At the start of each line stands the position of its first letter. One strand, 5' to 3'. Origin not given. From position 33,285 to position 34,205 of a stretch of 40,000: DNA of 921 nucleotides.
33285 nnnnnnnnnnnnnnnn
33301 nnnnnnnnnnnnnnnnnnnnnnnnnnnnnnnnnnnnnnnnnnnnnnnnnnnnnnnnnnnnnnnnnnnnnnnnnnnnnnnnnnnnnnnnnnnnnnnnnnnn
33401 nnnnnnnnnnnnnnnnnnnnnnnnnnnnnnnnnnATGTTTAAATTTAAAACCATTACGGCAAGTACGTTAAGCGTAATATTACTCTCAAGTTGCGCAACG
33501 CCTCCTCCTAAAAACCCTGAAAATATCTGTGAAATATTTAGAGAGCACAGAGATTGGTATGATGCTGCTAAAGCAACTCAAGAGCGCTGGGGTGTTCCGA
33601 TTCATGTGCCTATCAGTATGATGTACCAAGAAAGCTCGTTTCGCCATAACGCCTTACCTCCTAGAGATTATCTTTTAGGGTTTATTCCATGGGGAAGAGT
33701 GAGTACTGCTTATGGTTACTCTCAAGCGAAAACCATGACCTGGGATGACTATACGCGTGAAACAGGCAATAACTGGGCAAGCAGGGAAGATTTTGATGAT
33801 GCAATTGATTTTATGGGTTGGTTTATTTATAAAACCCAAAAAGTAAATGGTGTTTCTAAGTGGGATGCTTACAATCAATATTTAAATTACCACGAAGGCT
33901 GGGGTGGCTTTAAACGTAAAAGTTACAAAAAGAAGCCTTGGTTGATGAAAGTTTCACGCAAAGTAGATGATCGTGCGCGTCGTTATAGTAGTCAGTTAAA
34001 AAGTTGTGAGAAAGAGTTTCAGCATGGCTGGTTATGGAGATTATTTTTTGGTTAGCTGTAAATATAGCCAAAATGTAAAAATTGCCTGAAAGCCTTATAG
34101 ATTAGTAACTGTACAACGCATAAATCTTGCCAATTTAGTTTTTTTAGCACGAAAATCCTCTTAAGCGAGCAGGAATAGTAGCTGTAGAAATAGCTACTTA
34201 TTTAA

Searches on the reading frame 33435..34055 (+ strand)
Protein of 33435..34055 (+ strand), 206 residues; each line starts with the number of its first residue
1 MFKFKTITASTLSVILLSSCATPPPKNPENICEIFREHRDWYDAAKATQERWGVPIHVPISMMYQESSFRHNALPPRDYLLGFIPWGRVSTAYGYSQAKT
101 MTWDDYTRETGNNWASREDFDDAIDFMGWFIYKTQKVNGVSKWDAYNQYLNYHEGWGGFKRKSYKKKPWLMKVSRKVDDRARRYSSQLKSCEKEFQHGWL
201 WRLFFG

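Call 11: find_encoding_contigs(protein=window:33435-34055:+, flank=6000, max_places=10)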
Protein window:33435-34055:+ (206 aa): 1 contig read that carries it; 1 place shown.
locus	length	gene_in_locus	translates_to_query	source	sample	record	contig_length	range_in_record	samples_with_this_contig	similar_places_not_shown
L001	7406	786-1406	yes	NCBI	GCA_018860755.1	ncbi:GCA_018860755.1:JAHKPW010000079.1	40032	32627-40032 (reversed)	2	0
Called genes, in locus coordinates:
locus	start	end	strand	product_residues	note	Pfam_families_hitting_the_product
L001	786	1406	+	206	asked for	PF19489:SLT_4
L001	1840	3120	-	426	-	PF01595:CNNM, PF00571:CBS (weak), PF03471:CorC_HlyC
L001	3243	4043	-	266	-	PF01578:Cytochrom_C_asm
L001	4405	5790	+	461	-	PF02881:SRP54_N, PF06414:Zeta_toxin (weak), PF00448:SRP54, PF13401:AAA_22 (weak), PF01656:CbiA (weak), PF02978:SRP_SPB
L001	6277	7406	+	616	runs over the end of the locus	PF00028:Cadherin (weak), PF16148:DUF4856 (weak)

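Call 48: search_protein_families(library=pfam, proteins=[window:33435-34052:+], max_evalue=0.00001)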
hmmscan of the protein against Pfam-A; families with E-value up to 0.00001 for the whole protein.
window:33435-34052:+ (206 aa): 1 family
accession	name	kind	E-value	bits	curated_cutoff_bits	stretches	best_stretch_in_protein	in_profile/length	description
PF19489.4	SLT_4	-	2.8e-82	275.3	27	1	11-191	4-184/184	Transglycosylase SLT domain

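Call 76: find_homologous_proteins(query=window:33435-34052:+, max_evalue=1e-60)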
Query window:33435-34052:+ (206 aa): 2406 proteins with E <= 1e-60 among 3452 candidates; the best 120 are listed.
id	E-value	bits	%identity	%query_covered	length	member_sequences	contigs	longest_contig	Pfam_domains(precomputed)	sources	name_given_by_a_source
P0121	1.7e-143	494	100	100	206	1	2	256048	PF19489.5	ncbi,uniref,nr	ncbi:hypothetical protein KO495_15720 [Colwellia sp. D2M02]|uniref:Transglycosylase SLT domain-conta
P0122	2.1e-118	412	82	100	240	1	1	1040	PF19489.5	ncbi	-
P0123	3.8e-118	411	82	99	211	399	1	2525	PF19489.5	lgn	-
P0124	2.1e-117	409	81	100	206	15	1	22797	PF19489.5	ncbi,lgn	ncbi:MAG: hypothetical protein V5789_13140 [Colwellia sp.]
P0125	3.8e-116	405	82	98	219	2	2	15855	PF19489.5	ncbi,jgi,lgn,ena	-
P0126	3.4e-115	402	81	99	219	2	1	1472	PF19489.5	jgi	-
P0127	1.2e-113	397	80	99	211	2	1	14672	PF19489.5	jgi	jgi:hypothetical protein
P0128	1.7e-113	396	79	99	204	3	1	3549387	PF19489.5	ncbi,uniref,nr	ncbi:hypothetical protein LP316_06215 [Thalassotalea sp. LPB0316]|uniref:transglycosylase SLT domain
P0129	3.0e-113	395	79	100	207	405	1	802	PF19489.5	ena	-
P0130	6.6e-113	394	79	100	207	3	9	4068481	PF19489.5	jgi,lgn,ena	jgi:hypothetical protein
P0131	1.5e-111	390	80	98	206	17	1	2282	PF19489.5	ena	-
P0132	5.1e-111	388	78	99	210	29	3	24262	PF19489.5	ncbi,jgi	ncbi:MAG: hypothetical protein ACI89T_000326 [Cognaticolwellia sp.]|jgi:hypothetical protein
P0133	7.5e-111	387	79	98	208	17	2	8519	PF19489.5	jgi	-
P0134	1.8e-110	386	82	94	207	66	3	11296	PF19489.5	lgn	-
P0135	1.9e-110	386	77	99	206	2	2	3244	PF19489.5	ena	-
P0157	4.6e-105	368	72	99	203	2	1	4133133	PF19489.5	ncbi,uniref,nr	ncbi:hypothetical protein HER31_00900 [Ferrimonas lipolytica]|uniref:Transglycosylase SLT domain-con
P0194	5.1e-100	352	70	96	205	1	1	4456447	PF19489.5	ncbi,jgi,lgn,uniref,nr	ncbi:transglycosylase SLT domain-containing protein [Shewanella glacialimarina]|jgi:hypothetical pro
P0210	3.4e-99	349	69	100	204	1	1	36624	PF19489.5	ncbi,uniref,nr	ncbi:hypothetical protein CW745_16210 [Psychromonas sp. psych-6C06]|uniref:transglycosylase SLT doma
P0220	8.4e-99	348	70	99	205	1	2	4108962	PF19489.5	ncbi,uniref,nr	ncbi:transglycosylase SLT domain-containing protein [Catenovulum sediminis]|uniref:Transglycosylase 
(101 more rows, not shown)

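Call 77: find_encoding_contigs(protein=P0194, flank=3500, max_places=1)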
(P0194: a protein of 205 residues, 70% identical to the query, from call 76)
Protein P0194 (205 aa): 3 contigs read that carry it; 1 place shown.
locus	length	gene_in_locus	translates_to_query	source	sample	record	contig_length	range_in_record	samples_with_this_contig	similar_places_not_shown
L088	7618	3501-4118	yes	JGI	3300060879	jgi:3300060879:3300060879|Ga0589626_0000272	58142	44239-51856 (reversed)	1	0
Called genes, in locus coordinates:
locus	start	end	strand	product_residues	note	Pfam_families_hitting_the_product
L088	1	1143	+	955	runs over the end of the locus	PF00675:Peptidase_M16, PF05193:Peptidase_M16_C, PF00675:Peptidase_M16, PF05193:Peptidase_M16_C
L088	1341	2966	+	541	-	PF04262:Glu_cys_ligase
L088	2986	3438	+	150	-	-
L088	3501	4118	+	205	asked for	PF19489:SLT_4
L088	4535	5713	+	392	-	PF00015:MCPsignal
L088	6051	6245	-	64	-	-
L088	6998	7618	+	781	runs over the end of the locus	PF03709:OKR_DC_1_N, PF01276:OKR_DC_1, PF03711:OKR_DC_1_C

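Call 78: find_encoding_contigs(protein=P0157, flank=3500, max_places=1)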
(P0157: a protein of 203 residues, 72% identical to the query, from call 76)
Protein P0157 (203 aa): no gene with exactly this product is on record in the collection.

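Call 79: find_encoding_contigs(protein=P0210, flank=3500, max_places=1)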
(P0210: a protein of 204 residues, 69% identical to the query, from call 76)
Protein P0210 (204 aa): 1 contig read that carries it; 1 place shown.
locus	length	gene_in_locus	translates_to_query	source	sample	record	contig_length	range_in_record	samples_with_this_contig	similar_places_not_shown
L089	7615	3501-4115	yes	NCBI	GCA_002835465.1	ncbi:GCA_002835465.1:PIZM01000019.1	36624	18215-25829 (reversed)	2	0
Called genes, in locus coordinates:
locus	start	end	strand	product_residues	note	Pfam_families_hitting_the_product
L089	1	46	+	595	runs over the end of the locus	PF00682:HMGL-like, PF02436:PYC_OADA, PF00364:Biotin_lipoyl, PF25917:BSH_RND, PF25919:BSH_CusB (weak), PF25984:BSH_YknX (faint)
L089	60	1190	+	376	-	PF03977:OAD_beta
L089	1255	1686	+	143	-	PF09335:VTT_dom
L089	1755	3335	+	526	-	PF04262:Glu_cys_ligase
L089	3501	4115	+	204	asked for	PF19489:SLT_4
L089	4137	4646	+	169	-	PF02664:LuxS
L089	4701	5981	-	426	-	PF01595:CNNM, PF00571:CBS (weak), PF03471:CorC_HlyC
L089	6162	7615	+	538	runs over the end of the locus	PF08269:dCache_2, PF17200:sCache_2, PF00015:MCPsignal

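Call 80: find_encoding_contigs(protein=P0220, flank=3500, max_places=1)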
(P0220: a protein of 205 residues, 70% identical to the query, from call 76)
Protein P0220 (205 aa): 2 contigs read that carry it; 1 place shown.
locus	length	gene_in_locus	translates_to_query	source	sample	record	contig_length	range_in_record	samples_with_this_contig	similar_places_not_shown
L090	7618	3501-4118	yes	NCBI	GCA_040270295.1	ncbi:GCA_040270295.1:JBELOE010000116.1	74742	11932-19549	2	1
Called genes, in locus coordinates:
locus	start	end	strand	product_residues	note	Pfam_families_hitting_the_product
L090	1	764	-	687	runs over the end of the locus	PF07715:Plug, PF00593:TonB_dep_Rec_b-barrel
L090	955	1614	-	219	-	PF04337:DUF480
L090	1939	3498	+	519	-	PF04262:Glu_cys_ligase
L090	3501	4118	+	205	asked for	PF19489:SLT_4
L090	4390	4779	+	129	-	-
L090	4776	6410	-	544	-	PF00072:Response_reg, PF13432:TPR_16 (faint), PF14559:TPR_19 (faint), PF23914:TPR_CcmH_CycH (faint)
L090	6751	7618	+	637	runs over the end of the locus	PF13667:ThiC-associated, PF01964:ThiC_Rad_SAM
